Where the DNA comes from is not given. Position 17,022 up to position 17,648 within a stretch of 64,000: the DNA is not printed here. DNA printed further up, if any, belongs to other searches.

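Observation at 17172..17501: Stand-alone single-repeat (half-size) TATA-binding protein homologue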

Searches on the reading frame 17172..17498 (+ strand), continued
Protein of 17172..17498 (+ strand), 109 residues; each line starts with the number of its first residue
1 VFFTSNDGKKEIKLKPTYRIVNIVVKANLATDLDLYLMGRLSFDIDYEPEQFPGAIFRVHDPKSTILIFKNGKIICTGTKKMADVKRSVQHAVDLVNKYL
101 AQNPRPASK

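Call 72: search_protein_representatives(alignment_id=A3)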
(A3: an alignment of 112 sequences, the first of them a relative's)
Query: 112 sequences, 109 profile positions. Proteins with E-value up to 0.001 (for the whole library): 6880; up to 1e-10: 3049; up to 1e-30: 166. The best 150 are listed.
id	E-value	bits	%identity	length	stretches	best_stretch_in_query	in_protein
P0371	2.5e-67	239.6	-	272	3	21-101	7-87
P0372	1.4e-64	230.8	-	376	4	22-101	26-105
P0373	8.1e-58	209.0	-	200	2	10-107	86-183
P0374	2.7e-55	200.9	-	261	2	10-106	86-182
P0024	1.1e-52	192.5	-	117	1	5-106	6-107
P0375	3.2e-51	187.8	-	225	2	13-106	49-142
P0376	1.8e-46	172.5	-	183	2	21-96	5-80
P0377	3.4e-46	171.6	-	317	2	21-101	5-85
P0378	8.8e-46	170.3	-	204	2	15-96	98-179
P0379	3.5e-45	168.4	-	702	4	21-99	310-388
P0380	2.8e-44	165.5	-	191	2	15-95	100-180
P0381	5.2e-44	164.6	-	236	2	14-100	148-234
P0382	1.5e-43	163.1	-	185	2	21-93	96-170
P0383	2.4e-43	162.5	-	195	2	17-103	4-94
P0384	2.4e-43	162.4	-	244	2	21-95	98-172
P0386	3.3e-42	158.8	-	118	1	5-104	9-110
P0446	4.7e-35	135.8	-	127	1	17-105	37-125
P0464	5.9e-34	132.2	-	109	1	6-99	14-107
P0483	6.2e-33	129.0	-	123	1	13-102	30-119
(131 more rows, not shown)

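Call 74: list_cluster_members(proteins=[P0446, P0483, P0464, P0386, P0373, P0371])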
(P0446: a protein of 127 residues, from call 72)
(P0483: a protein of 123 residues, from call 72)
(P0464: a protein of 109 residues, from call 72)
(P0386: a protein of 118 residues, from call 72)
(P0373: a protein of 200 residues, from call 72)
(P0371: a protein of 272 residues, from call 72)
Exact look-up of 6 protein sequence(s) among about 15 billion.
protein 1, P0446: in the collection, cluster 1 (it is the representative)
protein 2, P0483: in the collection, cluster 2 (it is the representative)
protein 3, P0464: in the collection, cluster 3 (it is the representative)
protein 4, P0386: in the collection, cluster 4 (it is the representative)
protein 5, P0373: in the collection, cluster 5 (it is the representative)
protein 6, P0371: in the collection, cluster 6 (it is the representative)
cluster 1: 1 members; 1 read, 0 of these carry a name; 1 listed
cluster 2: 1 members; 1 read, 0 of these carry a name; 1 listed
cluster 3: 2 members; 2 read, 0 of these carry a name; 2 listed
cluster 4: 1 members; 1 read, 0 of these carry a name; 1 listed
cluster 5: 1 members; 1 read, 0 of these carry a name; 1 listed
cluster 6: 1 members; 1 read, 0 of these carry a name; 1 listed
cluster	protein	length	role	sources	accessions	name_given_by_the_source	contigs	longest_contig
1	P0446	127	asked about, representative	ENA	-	-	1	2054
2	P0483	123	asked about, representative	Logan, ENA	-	-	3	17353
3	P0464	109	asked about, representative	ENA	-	-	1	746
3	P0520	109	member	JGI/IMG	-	-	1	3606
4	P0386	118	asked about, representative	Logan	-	-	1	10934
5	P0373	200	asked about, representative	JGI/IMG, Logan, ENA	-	-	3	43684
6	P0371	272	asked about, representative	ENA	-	-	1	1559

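Call 75: find_encoding_contigs(protein=P0483, flank=9000, max_places=2)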
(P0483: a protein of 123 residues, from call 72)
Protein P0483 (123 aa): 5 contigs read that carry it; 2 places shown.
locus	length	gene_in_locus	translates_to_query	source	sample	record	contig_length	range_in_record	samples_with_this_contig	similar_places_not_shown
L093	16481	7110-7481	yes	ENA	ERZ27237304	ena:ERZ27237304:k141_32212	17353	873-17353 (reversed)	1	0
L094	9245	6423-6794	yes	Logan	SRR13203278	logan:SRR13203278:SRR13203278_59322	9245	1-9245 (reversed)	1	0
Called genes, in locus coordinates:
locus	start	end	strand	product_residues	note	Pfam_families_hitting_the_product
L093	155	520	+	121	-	PF00037:Fer4 (faint), PF12797:Fer4_2 (faint), PF13237:Fer4_10 (weak), PF14697:Fer4_21, PF12838:Fer4_7, PF13187:Fer4_9 (weak)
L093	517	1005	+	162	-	PF00499:Oxidored_q3 (weak)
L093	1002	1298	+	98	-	-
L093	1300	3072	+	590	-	PF00662:Proton_antipo_N, PF00361:Proton_antipo_M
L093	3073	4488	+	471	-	PF00361:Proton_antipo_M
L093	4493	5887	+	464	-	PF00361:Proton_antipo_M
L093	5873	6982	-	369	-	PF01266:DAO (faint), PF01494:FAD_binding_3, PF05834:Lycopene_cycl (faint)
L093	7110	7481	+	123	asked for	PF00352:TBP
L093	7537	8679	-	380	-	PF13439:Glyco_transf_4 (weak), PF00534:Glycos_transf_1, PF20706:GT4-conflict (weak), PF13692:Glyco_trans_1_4, PF13524:Glyco_trans_1_2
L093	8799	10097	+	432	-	PF01656:CbiA (faint), PF02881:SRP54_N, PF00448:SRP54, PF02978:SRP_SPB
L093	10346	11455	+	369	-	PF03193:RsgA_GTPase (faint), PF00350:Dynamin_N (faint), PF01926:MMR_HSR1, PF02421:FeoB_N, PF16897:MMR_HSR1_Xtn, PF02824:TGS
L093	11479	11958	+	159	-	-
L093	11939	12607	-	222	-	-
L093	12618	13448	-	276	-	-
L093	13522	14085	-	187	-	-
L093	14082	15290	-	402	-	PF00072:Response_reg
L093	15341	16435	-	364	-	-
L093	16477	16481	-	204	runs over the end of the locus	PF00081:Sod_Fe_N, PF02777:Sod_Fe_C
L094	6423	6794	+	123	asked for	PF00352:TBP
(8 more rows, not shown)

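Call 79: find_encoding_contigs(protein=P0446, flank=5000, max_places=3)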
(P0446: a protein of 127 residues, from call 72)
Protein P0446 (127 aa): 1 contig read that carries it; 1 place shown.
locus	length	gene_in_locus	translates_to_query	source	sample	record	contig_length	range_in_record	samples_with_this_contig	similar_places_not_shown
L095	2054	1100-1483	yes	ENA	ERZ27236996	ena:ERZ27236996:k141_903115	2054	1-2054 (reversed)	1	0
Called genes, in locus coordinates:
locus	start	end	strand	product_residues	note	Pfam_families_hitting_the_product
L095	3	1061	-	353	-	?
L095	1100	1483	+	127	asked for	PF00352:TBP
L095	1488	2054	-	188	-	?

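Call 80: find_encoding_contigs(protein=P0386, flank=6000, max_places=2)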
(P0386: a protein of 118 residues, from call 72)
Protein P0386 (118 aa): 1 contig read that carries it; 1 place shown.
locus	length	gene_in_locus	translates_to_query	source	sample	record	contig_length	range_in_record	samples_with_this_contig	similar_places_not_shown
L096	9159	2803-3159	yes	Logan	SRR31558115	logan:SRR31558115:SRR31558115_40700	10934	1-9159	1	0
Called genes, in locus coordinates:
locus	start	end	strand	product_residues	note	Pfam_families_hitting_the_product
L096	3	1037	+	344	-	?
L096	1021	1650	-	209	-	-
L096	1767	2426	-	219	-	PF01269:Fibrillarin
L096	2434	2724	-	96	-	PF01157:Ribosomal_L21e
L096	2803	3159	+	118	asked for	PF00352:TBP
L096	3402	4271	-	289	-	PF13385:Laminin_G_3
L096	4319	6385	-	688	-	PF14551:MCM_N, PF17207:MCM_OB, PF00493:MCM, PF07728:AAA_5, PF01078:Mg_chelatase (weak), PF17855:MCM_lid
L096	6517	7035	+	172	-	PF04229:GrpB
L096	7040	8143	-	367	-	PF00226:DnaJ, PF01556:DnaJ_C, PF00684:DnaJ_CXXCXGXG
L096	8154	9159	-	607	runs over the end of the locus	PF00012:HSP70, PF06723:MreB_Mbl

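Call 82: find_related_loci(query=A4, collection=metagenome_contigs, flank=10000)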
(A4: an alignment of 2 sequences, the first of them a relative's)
Query A4 (127 aa) in metagenome_contigs; peptide patterns used: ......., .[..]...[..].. (x = any residue, [..] = any of these).
600 stretches matched a pattern (row limit reached: there are more); 225 encode a relative of the query (tblastn E <= 1e-3); the best 80 are kept; 80 distinct loci.
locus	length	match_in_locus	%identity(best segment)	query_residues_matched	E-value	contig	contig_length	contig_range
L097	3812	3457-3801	62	4-127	9e-43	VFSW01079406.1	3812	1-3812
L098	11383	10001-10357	58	2-124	6e-42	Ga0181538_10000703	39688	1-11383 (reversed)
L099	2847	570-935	58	2-127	5e-42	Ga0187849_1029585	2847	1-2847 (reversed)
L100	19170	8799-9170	55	1-124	3e-41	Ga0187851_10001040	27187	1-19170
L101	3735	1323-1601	70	32-124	2e-41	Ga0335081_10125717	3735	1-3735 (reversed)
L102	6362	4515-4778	73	38-125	2e-41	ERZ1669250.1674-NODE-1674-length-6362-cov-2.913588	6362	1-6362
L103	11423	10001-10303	62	24-124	3e-41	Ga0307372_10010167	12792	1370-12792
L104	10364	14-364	59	2-126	5e-41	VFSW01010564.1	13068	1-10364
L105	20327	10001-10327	62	8-124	4e-41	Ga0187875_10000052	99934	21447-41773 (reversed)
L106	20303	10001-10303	62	24-124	3e-41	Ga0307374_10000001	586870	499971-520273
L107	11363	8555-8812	74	38-123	4e-41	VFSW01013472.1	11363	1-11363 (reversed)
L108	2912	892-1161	70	34-123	9e-41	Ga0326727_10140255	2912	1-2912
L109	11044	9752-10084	62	9-124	1e-40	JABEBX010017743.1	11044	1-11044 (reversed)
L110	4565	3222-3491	70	34-123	9e-41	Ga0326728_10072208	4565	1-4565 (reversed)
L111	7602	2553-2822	69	34-123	3e-40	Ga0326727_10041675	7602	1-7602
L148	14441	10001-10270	68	34-123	5e-38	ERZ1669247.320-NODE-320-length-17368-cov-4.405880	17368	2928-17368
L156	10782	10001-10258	69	38-123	2e-37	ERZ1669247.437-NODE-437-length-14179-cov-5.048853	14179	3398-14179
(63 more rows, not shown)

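Call 84: find_encoding_contigs(protein=P0054, flank=10000, max_places=3)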
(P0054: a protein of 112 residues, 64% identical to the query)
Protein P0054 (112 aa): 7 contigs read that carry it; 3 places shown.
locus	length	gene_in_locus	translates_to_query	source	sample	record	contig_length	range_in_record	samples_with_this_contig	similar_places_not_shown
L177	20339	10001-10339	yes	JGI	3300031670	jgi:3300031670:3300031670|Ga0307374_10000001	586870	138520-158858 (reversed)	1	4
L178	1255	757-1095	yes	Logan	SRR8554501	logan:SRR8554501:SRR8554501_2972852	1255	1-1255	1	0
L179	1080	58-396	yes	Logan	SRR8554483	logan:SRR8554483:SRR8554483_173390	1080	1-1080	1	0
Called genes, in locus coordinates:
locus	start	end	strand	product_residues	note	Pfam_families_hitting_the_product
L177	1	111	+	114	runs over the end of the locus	-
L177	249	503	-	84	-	-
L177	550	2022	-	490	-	-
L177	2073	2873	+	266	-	PF00398:RrnaAD, PF05175:MTS (weak)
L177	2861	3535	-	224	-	PF13483:Lactamase_B_3, PF12706:Lactamase_B_2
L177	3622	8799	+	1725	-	-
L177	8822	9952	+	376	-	PF01896:DNA_primase_S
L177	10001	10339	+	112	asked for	PF00352:TBP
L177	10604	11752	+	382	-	-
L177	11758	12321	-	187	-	PF01135:PCMT (weak), PF08704:GCD14, PF13847:Methyltransf_31, PF08241:Methyltransf_11, PF13649:Methyltransf_25 (weak)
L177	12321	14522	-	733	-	PF01751:Toprim, PF01131:Topoisom_bac, PF01396:Zn_ribbon_Top1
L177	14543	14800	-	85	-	-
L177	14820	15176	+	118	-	PF00892:EamA, PF05653:Mg_trans_NIPA (weak), PF10639:TMEM234 (weak)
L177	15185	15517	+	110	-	PF00892:EamA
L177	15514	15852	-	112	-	PF14947:HTH_45 (weak)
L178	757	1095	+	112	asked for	PF00352:TBP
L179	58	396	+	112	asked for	PF00352:TBP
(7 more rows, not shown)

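Call 99: search_protein_families(library=pfam, proteins=[P0483, P0446, L106:9917-10435:+, P0054, L093:5873-6982:-, L093:7537-8679:-], max_evalue=0.001)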
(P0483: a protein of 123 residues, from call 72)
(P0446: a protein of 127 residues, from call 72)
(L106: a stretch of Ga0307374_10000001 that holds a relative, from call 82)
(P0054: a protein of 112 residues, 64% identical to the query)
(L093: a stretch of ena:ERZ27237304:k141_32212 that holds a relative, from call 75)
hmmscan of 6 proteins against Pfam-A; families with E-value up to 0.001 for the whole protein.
P0483 (123 aa): 1 family
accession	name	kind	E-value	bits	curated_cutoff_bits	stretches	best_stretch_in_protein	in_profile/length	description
PF00352.27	TBP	-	1.6e-22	79.6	22.9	1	37-118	2-85/85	Transcription factor TFIID (or TATA-binding protein, TBP)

P0446 (127 aa): 1 family
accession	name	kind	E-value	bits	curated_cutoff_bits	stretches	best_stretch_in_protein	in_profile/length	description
PF00352.27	TBP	-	2.6e-28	98.1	22.9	1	39-121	1-85/85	Transcription factor TFIID (or TATA-binding protein, TBP)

L106:9917-10435:+ (173 aa): 1 family
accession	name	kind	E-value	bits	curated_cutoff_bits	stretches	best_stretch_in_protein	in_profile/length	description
PF00352.27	TBP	-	1.4e-23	83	22.9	1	44-126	1-85/85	Transcription factor TFIID (or TATA-binding protein, TBP)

P0054 (112 aa): 1 family
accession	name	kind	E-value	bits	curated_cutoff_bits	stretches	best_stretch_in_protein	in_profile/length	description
PF00352.27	TBP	-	8.8e-26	90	22.9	1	25-106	2-85/85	Transcription factor TFIID (or TATA-binding protein, TBP)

L093:5873-6982:- (369 aa): 9 families
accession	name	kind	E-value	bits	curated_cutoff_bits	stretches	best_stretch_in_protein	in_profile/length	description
PF01494.25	FAD_binding_3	-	1.9e-13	50.9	22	1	4-272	3-304/349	FAD binding domain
PF05834.18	Lycopene_cycl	-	2.1e-08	34.1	23.4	0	178-315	179-316/380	Lycopene cyclase protein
PF01266.30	DAO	-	1.5e-05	25.1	27.9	1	4-51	1-49/353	FAD dependent oxidoreductase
PF03807.23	F420_oxidored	-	3.8e-05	24.6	21.6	0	4-31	1-29/94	NADP oxidoreductase coenzyme F420-dependent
PF07992.20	Pyr_redox_2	-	6.8e-05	22.9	26.1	1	4-57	2-51/291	Pyridine nucleotide-disulphide oxidoreductase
PF13450.12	NAD_binding_8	-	0.0003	21.4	21.9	1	7-33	1-27/68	NAD(P)-binding Rossmann-like domain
PF03486.20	HI0933_like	-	0.00046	20.1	50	1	4-38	2-36/244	HI0933-like protein Rossmann domain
PF22578.2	GGR_cat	-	0.00053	20.2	27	0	159-224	6-73/88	Geranylgeranyl reductase catalytic domain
PF04820.20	Trp_halogenase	-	0.00087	18.7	21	0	189-301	264-369/458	Tryptophan halogenase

L093:7537-8679:- (380 aa): 5 families
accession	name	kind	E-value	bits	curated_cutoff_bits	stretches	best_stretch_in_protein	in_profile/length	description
PF00534.26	Glycos_transf_1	-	2.5e-34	118.7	26.4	1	189-350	9-169/172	Glycosyl transferases group 1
PF13692.12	Glyco_trans_1_4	-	8.4e-23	81.6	27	1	198-338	4-141/142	Glycosyl transferases group 1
PF13524.12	Glyco_trans_1_2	-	2.2e-09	37.9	25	1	219-361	8-136/144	Glycosyl transferase-like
PF13439.12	Glyco_transf_4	-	6.4e-07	30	28.5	1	13-185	1-167/170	Glycosyltransferase Family 4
PF20706.3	GT4-conflict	-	1.4e-06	28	26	1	208-315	212-321/385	Family 4 Glycosyltransferase in conflict systems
